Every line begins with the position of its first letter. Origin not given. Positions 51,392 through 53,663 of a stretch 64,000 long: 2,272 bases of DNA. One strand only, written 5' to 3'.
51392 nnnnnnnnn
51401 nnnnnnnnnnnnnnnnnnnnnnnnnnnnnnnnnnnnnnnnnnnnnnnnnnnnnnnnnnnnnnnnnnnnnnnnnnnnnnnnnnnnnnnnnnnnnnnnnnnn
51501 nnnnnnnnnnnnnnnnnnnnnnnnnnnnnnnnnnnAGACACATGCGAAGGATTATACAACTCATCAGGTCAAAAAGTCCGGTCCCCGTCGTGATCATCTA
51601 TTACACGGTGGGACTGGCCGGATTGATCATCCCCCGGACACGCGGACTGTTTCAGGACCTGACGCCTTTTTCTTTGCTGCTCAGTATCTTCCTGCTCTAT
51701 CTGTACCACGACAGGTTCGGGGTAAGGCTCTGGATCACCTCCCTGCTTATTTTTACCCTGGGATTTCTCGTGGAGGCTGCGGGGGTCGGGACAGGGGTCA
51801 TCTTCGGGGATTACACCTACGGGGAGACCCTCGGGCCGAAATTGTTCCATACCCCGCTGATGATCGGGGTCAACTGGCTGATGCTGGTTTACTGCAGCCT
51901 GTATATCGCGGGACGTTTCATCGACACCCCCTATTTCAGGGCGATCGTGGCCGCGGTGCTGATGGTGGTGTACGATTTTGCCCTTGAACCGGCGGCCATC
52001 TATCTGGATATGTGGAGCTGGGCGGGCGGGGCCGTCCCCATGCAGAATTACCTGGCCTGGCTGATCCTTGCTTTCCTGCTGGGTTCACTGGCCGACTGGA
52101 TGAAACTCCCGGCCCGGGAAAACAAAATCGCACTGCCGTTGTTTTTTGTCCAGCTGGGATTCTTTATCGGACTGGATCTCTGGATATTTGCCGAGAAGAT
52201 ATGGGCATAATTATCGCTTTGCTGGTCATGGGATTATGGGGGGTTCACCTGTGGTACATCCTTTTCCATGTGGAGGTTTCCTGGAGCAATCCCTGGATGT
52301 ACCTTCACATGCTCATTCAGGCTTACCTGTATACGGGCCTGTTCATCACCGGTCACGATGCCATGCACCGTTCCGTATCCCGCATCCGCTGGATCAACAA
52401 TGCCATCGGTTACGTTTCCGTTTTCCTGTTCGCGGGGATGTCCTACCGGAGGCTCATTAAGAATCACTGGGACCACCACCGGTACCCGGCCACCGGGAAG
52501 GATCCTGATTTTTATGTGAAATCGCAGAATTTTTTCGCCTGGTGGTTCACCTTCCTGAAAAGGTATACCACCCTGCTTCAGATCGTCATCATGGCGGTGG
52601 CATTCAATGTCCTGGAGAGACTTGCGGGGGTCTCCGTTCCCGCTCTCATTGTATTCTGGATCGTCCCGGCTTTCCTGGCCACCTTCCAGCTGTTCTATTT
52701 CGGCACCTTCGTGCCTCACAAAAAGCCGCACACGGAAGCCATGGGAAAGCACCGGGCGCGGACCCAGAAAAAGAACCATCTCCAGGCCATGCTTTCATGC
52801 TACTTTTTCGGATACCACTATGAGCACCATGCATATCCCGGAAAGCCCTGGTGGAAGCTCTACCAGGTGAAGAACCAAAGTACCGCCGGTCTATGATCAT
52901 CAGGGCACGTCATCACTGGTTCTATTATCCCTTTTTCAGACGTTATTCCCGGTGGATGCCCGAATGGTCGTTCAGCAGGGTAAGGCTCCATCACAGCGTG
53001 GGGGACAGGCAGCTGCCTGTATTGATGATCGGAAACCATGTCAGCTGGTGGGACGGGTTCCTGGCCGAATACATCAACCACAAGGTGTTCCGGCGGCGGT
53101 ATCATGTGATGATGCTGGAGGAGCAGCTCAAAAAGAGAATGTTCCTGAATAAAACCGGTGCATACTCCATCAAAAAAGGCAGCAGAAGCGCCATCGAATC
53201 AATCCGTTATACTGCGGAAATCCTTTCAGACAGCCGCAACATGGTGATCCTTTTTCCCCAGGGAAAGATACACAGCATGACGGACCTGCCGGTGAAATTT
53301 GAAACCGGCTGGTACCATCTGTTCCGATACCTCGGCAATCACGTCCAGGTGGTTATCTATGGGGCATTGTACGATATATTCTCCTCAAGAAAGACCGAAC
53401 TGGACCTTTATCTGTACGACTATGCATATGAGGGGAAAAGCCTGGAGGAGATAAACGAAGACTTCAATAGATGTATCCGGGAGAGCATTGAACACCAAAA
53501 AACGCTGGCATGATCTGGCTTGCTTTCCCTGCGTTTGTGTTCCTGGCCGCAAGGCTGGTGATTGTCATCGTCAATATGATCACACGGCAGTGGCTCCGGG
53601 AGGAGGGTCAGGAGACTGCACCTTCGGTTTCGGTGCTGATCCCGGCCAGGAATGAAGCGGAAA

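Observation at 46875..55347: Divergent 9-gene carotenoid cluster predicting an acylated, glycosylated monocyclic keto-carotenoid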

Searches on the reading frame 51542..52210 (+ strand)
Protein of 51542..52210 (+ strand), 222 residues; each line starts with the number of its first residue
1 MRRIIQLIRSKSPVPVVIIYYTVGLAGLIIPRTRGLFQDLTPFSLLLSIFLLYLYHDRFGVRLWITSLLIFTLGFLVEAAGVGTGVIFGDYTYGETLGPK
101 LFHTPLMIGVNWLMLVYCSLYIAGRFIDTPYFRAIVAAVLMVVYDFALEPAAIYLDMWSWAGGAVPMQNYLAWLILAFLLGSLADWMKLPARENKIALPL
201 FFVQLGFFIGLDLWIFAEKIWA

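Call 5: search_protein_families(library=pfam, proteins=[window:51542-52210:+], max_evalue=0.01)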
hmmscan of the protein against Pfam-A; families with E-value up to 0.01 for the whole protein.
window:51542-52210:+ (222 aa): 1 family
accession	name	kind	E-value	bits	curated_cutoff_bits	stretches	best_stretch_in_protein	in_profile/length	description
PF04240.17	Caroten_synth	-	2.3e-26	93.4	25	1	47-201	8-177/209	Carotenoid biosynthesis protein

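Call 6: search_protein_families(library=ncbifam, proteins=[window:51542-52210:+], max_evalue=0.01)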
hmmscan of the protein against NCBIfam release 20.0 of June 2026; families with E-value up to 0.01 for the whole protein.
window:51542-52210:+ (222 aa): 2 families
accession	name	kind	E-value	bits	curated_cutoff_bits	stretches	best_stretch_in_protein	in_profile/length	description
TIGR03460.1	crt_membr_arch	equivalog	1.7e-18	67.4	154.7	1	64-181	60-190/248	bisanhydrobacterioruberin hydratase CruF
NF041333.1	CruF_Halo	equivalog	2.5e-12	46.8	300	1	66-180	77-200/268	bisanhydrobacterioruberin hydratase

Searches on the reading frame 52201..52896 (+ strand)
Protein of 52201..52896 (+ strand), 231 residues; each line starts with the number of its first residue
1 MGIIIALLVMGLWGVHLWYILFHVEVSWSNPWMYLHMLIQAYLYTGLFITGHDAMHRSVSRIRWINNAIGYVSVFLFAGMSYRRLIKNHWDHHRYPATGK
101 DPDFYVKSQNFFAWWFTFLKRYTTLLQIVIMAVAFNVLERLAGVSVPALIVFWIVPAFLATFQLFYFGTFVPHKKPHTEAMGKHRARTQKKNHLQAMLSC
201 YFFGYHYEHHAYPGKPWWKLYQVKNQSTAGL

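Call 5: search_protein_families(library=pfam, proteins=[window:52201-52896:+], max_evalue=0.01)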
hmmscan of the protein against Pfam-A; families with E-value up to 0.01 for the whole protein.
window:52201-52896:+ (231 aa): 1 family
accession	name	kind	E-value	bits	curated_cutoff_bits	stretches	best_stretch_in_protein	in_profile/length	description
PF00487.30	FA_desaturase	-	7.3e-25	88.6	29.7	2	31-129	3-108/253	Fatty acid desaturase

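Call 6: search_protein_families(library=ncbifam, proteins=[window:52201-52896:+], max_evalue=0.01)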
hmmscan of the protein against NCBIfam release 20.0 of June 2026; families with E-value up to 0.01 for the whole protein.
window:52201-52896:+ (231 aa): 3 families
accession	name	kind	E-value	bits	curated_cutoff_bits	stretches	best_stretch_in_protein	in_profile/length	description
NF045690.1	BCarotKetCrtW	equivalog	2e-70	237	350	1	2-227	26-253/257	beta-carotene ketolase CrtW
NF045688.1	BCarotHydoxCrtR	equivalog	4.3e-11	42.4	475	1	26-222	47-250/297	beta-carotene hydroxylase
NF041365.1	GntB_guanitoxin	equivalog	4.6e-07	29.6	380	1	122-224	175-275/308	guanitoxin biosynthesis L-arginine gamma (S) hydroxylase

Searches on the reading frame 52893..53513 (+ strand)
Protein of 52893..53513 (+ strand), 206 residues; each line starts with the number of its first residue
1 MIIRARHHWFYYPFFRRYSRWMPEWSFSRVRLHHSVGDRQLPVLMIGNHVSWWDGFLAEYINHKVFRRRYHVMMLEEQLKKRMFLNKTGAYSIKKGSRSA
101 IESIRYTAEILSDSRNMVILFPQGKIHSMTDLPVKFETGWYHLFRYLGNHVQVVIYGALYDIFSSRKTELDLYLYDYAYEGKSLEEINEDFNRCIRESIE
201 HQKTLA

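Call 5: search_protein_families(library=pfam, proteins=[window:52893-53513:+], max_evalue=0.01)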
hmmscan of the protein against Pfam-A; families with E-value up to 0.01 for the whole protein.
window:52893-53513:+ (206 aa): 1 family
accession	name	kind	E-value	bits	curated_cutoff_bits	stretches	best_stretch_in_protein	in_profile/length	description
PF01553.26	Acyltransferase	-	2.1e-12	47.5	23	1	40-152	13-127/132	Acyltransferase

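Call 6: search_protein_families(library=ncbifam, proteins=[window:52893-53513:+], max_evalue=0.01)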
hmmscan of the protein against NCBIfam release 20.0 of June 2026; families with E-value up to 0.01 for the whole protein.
window:52893-53513:+ (206 aa): 2 families
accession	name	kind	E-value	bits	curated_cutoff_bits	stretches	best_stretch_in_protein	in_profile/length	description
NF006386.0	PRK08633.1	equivalog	1.5e-07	29.6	1221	1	42-167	442-563/1147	acyl-[ACP]--phospholipid O-acyltransferase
TIGR00530.1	AGP_acyltrn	subfamily_domain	1.7e-07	31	102.95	1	40-140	15-113/130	1-acylglycerol-3-phosphate O-acyltransferase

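Call 26: find_homologous_proteins(query=window:52893-53513:+, max_evalue=0.00001)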
Query window:52893-53513:+ (206 aa): 761 proteins with E <= 0.00001 among 797 candidates; the best 120 are listed.
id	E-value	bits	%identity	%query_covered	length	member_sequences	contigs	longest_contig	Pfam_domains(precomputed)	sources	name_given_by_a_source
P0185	9.6e-123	425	89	100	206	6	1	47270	PF01553.27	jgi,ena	-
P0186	1.2e-101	357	74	100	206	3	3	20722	PF01553.27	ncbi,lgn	ncbi:MAG: 1-acyl-sn-glycerol-3-phosphate acyltransferase [Bacteroidales bacterium]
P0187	8.4e-101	354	73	100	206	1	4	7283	PF01553.27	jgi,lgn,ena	-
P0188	6.0e-100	351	71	100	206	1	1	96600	PF01553.27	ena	-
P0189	6.1e-100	351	71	100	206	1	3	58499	PF01553.27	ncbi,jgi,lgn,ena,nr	ncbi:MAG TPA: hypothetical protein ENO20_11945 [Bacteroides sp.]|nr:hypothetical protein [Bacteroide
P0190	1.2e-96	340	71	100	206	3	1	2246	PF01553.27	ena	-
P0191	2.4e-96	339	70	100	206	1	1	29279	PF01553.27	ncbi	-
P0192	2.9e-95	336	68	100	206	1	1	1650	PF01553.27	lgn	-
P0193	1.3e-93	330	70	100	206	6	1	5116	PF01553.27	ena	-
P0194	6.9e-93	328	69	100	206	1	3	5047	PF01553.27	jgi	jgi:1-acyl-sn-glycerol-3-phosphate acyltransferase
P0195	9.9e-93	327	69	100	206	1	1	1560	PF01553.27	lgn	-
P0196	3.9e-92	325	69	100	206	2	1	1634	PF01553.27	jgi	jgi:1-acyl-sn-glycerol-3-phosphate acyltransferase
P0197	1.7e-91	323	67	100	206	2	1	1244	PF01553.27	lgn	-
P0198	2.5e-91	323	68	100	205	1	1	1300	PF01553.27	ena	-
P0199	3.9e-91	322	69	100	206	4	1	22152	PF01553.27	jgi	jgi:1-acyl-sn-glycerol-3-phosphate acyltransferase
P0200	8.0e-91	321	67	100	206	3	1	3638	PF01553.27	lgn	-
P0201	1.3e-90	320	67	100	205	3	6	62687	PF01553.27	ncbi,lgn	-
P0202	1.4e-90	320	67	100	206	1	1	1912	PF01553.27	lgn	-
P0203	1.4e-90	320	68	100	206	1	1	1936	PF01553.27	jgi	jgi:1-acyl-sn-glycerol-3-phosphate acyltransferase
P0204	4.3e-90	319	68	100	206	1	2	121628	PF01553.27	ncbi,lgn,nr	ncbi:MAG: 1-acyl-sn-glycerol-3-phosphate acyltransferase [Bacteroidales bacterium]|nr:1-acyl-sn-glyc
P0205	7.3e-90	318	67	100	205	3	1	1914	PF01553.27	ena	-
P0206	2.1e-89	317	66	100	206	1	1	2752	PF01553.27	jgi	jgi:1-acyl-sn-glycerol-3-phosphate acyltransferase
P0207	7.2e-89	315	65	100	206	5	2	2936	PF01553.27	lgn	-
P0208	7.3e-89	315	67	100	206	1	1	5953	PF01553.27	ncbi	-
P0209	1.1e-88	314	68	97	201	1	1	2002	PF01553.27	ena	-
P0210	3.0e-88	313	65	100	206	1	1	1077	PF01553.27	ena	-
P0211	2.3e-87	310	64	100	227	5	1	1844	PF01553.27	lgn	-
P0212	1.4e-86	307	62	100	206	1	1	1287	PF01553.27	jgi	jgi:1-acyl-sn-glycerol-3-phosphate acyltransferase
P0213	2.1e-86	307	65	99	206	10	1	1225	PF01553.27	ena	-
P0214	2.6e-86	306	64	100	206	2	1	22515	PF01553.27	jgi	-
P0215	3.4e-86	306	64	100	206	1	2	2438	PF01553.27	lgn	-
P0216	6.4e-86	305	64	100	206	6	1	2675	PF01553.27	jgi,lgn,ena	-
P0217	1.6e-85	304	64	99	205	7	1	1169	PF01553.27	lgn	-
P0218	1.8e-85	304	64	100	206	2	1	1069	PF01553.27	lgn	-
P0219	4.2e-85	302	66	100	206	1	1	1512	PF01553.27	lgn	-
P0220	6.4e-84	299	63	100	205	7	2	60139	PF01553.27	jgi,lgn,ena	jgi:1-acyl-sn-glycerol-3-phosphate acyltransferase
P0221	6.8e-84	299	64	100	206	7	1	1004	PF01553.27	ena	-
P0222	1.1e-83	298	72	86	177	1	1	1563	PF01553.27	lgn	-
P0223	6.2e-83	295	64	98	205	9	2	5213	PF01553.27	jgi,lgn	jgi:1-acyl-sn-glycerol-3-phosphate acyltransferase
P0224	9.2e-82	292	63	98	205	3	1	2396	PF01553.27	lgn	-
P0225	1.7e-80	287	64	98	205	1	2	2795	PF01553.27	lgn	-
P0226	1.6e-79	284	67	89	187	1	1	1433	PF01553.27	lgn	-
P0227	1.4e-77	278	65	90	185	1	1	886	PF01553.27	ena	-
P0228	2.2e-76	274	64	90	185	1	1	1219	PF01553.27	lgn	-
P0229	2.8e-76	274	58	100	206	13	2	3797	PF01553.27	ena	-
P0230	2.1e-73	264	57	99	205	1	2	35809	PF01553.27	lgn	-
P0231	1.4e-71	258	63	90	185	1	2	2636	PF01553.27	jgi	-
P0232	1.8e-71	258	56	99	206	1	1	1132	PF01553.27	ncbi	-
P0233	7.0e-71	256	54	99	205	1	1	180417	PF01553.27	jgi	jgi:1-acyl-sn-glycerol-3-phosphate acyltransferase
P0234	3.5e-70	254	59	94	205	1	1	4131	PF01553.27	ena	-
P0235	9.8e-70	252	63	85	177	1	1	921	PF01553.27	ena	-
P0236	4.0e-69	250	56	99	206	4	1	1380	PF01553.27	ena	-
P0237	3.6e-68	247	62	86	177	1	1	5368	PF01553.27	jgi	-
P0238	3.8e-68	247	62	86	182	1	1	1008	PF01553.27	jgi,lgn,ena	-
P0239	1.3e-67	245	60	87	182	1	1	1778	PF01553.27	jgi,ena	-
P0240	2.3e-67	245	59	90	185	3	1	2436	PF01553.27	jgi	-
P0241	6.4e-67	243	64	80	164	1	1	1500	PF01553.27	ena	-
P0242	8.4e-67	243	54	99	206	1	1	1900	PF01553.27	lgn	-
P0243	2.7e-66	241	51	99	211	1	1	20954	PF01553.27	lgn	-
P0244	5.0e-66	240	55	100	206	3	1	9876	PF01553.27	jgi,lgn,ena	-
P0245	4.9e-64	234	52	99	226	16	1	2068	PF01553.27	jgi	jgi:1-acyl-sn-glycerol-3-phosphate acyltransferase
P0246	6.5e-64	233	52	99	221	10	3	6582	PF01553.27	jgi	jgi:1-acyl-sn-glycerol-3-phosphate acyltransferase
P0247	3.7e-63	231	52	99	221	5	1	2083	PF01553.27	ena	-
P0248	5.9e-61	224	48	100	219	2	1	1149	PF01553.27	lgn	-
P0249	2.0e-60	222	40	99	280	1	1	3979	PF01553.27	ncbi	-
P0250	2.6e-59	218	52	98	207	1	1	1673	PF01553.27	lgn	-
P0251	4.3e-59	217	40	100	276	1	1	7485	PF01553.27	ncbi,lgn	-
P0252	4.6e-59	217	53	99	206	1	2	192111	PF01553.27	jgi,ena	-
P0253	9.1e-59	216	39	99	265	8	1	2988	PF01553.27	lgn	-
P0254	1.1e-58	216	53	99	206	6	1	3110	PF01553.27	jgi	jgi:hypothetical protein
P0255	1.7e-58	216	50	99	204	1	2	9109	PF01553.27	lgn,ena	-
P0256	2.1e-58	215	50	98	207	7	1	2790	PF01553.27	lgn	-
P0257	2.3e-58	215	50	99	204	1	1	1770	PF01553.27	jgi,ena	-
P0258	2.8e-57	212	50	98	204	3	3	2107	PF01553.27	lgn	-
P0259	3.2e-57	211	39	99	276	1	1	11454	PF01553.27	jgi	jgi:1-acyl-sn-glycerol-3-phosphate acyltransferase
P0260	3.4e-57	211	50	98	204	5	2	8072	PF01553.27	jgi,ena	-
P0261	5.0e-57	211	51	99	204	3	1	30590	PF01553.27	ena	-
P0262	7.2e-57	210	49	98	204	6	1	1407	PF01553.27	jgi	-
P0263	1.2e-56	210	49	98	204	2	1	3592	PF01553.27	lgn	-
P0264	1.6e-56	209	51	99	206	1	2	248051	PF01553.27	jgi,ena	-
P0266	2.9e-56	208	51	98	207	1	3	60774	PF01553.27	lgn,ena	-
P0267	4.0e-56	208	49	97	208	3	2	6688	PF01553.27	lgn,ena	-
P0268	1.3e-55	206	48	97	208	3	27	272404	PF01553.27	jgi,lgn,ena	-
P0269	1.6e-55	206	48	99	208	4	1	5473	PF01553.27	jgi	jgi:1-acyl-sn-glycerol-3-phosphate acyltransferase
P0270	1.7e-55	206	49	97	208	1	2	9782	PF01553.27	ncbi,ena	-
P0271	2.0e-55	206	50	96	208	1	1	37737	PF01553.27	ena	-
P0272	2.1e-55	205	50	97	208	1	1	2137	PF01553.27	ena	-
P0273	3.2e-55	205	46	99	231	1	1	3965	PF01553.27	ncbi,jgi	jgi:1-acyl-sn-glycerol-3-phosphate acyltransferase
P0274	3.7e-55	205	47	99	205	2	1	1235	PF01553.27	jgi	jgi:1-acyl-sn-glycerol-3-phosphate acyltransferase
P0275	6.4e-55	204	47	97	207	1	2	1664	PF01553.27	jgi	-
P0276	1.2e-54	203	47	96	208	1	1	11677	PF01553.27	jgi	-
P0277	1.3e-54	203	48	99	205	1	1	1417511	PF01553.27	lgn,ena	-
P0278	1.4e-54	203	48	97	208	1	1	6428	PF01553.27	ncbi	-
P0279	2.0e-54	202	49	98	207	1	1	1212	PF01553.27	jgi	-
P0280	2.9e-54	202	48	98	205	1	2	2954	PF01553.27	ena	-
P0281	3.1e-54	202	47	98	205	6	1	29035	PF01553.27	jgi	-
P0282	5.2e-54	201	44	98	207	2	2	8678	PF01553.27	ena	-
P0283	1.3e-53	200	47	96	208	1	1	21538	PF01553.27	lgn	-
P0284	1.6e-53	199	48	98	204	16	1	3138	PF01553.27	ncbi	ncbi:MAG: lysophospholipid acyltransferase family protein [Bacteroidales bacterium]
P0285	1.6e-53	199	47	97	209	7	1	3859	PF01553.27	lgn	-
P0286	1.7e-53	199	48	97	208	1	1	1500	PF01553.27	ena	-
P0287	2.0e-53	199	45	96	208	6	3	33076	PF01553.27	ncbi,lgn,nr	ncbi:MAG: hypothetical protein GZ094_05725 [Mariniphaga sp.]|nr:hypothetical protein [Mariniphaga sp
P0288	2.5e-53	199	46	98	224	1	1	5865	PF01553.27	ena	-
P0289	3.8e-53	198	49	94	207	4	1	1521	PF01553.27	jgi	jgi:1-acyl-sn-glycerol-3-phosphate acyltransferase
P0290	5.3e-53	198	46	98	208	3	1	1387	PF01553.27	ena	-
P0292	6.6e-53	197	46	100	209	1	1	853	PF01553.27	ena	-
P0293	7.5e-53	197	46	98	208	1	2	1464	PF01553.27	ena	-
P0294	8.0e-53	197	46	100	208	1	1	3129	PF01553.27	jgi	-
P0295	8.3e-53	197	47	97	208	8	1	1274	PF01553.27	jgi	-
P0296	1.3e-52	196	48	98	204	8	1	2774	PF01553.27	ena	-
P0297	1.3e-52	196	48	97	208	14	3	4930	PF01553.27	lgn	-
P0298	1.3e-52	196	48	96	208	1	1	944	PF01553.27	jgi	-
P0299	1.4e-52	196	45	96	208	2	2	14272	PF01553.27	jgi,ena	-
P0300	1.7e-52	196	51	98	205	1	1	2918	PF01553.27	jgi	jgi:hypothetical protein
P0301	1.7e-52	196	48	96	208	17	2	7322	PF01553.27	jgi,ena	-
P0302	2.0e-52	196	46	97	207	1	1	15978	PF01553.27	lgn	-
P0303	2.3e-52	196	46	96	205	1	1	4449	PF01553.27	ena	-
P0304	2.4e-52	195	46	97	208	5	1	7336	PF01553.27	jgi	jgi:hypothetical protein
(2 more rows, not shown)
